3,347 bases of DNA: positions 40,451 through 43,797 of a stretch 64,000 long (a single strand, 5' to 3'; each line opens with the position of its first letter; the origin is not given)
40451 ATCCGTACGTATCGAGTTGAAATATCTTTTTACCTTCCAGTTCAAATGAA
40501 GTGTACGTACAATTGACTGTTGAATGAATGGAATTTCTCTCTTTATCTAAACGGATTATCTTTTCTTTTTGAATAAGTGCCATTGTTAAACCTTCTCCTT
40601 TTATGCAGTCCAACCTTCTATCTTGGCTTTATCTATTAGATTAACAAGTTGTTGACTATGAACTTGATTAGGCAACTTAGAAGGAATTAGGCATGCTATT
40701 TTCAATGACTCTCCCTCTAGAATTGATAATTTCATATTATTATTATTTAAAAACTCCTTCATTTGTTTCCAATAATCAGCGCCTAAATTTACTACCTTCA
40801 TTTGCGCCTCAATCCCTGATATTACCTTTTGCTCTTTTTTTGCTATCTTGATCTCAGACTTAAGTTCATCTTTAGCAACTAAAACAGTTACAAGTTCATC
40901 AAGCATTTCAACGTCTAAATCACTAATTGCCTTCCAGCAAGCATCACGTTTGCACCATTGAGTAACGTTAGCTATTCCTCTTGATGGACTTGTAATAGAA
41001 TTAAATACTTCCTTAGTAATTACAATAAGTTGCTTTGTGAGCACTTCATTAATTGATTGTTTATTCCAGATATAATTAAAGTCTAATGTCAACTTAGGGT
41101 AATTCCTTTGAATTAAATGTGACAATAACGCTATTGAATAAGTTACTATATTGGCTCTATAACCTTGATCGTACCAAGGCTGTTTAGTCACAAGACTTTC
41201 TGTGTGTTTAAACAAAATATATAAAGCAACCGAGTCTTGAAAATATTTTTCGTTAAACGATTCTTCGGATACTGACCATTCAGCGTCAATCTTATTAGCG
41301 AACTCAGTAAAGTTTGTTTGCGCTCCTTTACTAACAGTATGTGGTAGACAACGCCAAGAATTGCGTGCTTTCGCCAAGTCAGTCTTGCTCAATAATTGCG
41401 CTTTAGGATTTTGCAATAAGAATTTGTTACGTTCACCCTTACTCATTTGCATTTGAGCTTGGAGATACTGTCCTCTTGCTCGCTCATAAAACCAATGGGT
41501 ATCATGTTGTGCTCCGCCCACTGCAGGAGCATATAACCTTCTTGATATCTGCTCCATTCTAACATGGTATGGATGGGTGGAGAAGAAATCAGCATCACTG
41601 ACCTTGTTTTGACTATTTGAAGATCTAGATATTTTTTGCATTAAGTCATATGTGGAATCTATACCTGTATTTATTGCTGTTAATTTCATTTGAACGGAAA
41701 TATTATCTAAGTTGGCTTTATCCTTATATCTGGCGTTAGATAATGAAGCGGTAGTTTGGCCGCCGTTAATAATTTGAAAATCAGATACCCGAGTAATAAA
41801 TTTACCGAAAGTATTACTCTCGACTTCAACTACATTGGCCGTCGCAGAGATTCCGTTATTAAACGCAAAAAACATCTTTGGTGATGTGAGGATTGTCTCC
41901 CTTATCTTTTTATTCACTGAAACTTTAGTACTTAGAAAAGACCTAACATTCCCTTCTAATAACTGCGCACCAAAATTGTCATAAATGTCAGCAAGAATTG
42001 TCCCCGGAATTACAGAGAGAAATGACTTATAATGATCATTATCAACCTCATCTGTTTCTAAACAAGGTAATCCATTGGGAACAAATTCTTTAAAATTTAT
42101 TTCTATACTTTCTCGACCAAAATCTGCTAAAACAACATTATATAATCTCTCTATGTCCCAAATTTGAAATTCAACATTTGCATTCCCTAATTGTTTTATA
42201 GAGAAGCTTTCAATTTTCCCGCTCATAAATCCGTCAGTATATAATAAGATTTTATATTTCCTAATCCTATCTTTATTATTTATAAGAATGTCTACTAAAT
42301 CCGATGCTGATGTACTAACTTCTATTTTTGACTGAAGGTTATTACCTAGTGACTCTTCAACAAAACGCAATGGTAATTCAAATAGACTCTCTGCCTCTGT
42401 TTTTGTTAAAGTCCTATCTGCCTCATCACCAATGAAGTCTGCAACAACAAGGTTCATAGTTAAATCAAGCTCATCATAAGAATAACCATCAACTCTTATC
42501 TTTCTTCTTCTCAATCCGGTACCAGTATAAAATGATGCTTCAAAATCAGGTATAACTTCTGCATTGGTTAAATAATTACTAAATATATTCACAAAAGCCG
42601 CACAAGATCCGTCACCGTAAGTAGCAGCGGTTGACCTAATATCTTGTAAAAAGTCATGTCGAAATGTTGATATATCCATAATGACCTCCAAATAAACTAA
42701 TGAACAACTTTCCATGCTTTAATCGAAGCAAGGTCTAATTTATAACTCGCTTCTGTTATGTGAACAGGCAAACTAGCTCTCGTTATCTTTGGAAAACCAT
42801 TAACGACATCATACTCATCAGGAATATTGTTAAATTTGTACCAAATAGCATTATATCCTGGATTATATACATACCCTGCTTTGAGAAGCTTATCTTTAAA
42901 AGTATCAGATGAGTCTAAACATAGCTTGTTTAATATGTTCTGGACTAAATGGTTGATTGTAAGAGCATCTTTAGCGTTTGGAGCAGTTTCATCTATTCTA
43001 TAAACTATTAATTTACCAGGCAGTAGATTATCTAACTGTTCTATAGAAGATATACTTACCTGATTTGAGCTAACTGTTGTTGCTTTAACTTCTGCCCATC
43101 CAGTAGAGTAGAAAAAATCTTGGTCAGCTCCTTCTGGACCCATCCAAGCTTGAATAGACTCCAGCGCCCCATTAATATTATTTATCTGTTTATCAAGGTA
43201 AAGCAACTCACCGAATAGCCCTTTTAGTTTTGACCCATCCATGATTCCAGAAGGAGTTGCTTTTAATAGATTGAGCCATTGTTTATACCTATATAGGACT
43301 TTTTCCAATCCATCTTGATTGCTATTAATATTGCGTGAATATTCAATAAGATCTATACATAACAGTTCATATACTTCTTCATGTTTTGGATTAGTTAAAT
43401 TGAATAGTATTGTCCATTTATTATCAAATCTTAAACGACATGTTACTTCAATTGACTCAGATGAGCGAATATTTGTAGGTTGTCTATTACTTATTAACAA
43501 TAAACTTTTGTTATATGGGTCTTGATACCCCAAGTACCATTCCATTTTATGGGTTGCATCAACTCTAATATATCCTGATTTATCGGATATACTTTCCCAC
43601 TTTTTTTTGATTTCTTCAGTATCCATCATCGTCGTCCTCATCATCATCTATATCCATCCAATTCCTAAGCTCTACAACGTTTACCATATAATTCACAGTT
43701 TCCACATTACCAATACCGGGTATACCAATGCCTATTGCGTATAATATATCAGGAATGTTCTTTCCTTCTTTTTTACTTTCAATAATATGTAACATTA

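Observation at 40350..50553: Seven-gene candidate defence operon: MazG-like + PLD/SF2-helicase + GHKL ATPase + DEAD-Z1 ATPase + PD-(D/E)xK nuclease + AIPR + 77-aa protein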

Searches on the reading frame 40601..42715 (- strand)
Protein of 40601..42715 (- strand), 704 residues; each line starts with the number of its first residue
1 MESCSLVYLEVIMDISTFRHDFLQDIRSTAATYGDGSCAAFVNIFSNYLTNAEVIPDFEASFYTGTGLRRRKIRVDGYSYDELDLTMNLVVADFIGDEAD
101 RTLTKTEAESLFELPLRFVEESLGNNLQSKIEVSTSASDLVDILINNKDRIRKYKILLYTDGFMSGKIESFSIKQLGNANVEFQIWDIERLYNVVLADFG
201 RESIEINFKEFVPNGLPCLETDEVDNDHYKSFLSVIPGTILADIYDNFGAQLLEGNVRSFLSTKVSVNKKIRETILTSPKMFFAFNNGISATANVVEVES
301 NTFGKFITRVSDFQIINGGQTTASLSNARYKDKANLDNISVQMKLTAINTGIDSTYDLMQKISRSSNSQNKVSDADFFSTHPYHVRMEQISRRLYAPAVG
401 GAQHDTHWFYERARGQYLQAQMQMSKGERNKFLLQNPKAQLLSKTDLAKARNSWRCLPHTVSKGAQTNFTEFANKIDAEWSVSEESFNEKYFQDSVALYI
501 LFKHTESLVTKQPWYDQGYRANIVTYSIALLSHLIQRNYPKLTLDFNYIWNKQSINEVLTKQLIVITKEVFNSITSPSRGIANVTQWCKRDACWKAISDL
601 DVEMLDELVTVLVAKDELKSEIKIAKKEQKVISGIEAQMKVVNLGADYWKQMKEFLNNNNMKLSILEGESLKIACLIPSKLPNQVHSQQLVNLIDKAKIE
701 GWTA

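Call 4: search_protein_families(library=pfam, proteins=[window:40601-42715:-], max_evalue=0.01)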
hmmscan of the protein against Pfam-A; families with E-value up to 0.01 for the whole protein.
window:40601-42715:- (704 aa): 2 families
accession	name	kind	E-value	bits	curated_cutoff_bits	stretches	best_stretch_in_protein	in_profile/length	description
PF10592.14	AIPR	-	1.3e-95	321.1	25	1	253-577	1-307/308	AIPR protein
PF22879.1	AIPR_N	-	1.3e-38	132.8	28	1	41-193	1-151/151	Abortive infection phage resistance protein N-terminal domain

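Call 5: search_protein_families(library=padloc, proteins=[window:40601-42715:-], max_evalue=0.01)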
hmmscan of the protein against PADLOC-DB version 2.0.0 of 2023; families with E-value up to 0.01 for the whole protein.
window:40601-42715:- (704 aa): 2 families
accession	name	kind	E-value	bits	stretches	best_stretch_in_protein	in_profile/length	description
PDLC02207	MzaE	-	3e-73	245.4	1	70-597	65-580/598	-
PDLC02357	AbiU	-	4.6e-24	83.5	1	246-574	238-514/537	AbiU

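Call 36: search_protein_families(library=ncbifam, proteins=[window:40601-42715:-], max_evalue=0.01)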
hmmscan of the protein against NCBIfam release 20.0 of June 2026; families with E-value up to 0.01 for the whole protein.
window:40601-42715:- (704 aa): 2 families
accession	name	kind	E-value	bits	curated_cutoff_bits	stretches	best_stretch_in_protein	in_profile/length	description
NF041935.1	MzaE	equivalog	1.1e-90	304.9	1050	1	42-601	37-583/593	MZA anti-phage system associated AIPR family protein MzaE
NF053741.1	noncata_PA2803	equivalog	0.0011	19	240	1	575-612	71-107/191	HAD superfamily inactivated hydrolase PcrP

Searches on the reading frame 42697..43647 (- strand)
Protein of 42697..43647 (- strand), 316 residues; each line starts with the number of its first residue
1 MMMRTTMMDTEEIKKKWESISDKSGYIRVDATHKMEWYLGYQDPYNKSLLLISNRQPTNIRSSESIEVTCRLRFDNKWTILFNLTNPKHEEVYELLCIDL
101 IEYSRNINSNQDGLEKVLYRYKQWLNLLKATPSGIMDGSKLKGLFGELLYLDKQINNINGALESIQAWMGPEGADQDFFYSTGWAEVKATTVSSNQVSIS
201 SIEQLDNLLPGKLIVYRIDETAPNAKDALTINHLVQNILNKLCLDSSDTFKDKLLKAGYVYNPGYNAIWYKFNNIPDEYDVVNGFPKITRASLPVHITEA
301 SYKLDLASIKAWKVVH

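Call 4: search_protein_families(library=pfam, proteins=[window:42697-43647:-], max_evalue=0.01)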
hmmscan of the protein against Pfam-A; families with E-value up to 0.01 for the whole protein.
window:42697-43647:- (316 aa): 1 family
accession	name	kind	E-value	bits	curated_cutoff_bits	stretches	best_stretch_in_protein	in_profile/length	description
PF14390.12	DUF4420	-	2.5e-53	181.7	27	1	14-306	2-305/306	Putative PD-(D/E)XK family member, (DUF4420)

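Call 5: search_protein_families(library=padloc, proteins=[window:42697-43647:-], max_evalue=0.01)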
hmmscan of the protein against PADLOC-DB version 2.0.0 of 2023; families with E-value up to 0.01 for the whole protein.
window:42697-43647:- (316 aa): 1 family
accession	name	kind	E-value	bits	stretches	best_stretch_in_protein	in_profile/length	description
PDLC02206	MzaD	-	9.6e-14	49.6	1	91-308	103-319/342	-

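Call 36: search_protein_families(library=ncbifam, proteins=[window:42697-43647:-], max_evalue=0.01)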
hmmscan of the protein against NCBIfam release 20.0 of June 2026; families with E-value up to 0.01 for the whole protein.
window:42697-43647:- (316 aa): 1 family
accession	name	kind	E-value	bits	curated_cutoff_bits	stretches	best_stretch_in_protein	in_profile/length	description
NF041934.1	MzaD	equivalog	2.9e-24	85.8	420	1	87-311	87-313/326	MZA anti-phage system associated PD-(D/E)XK motif protein MzaD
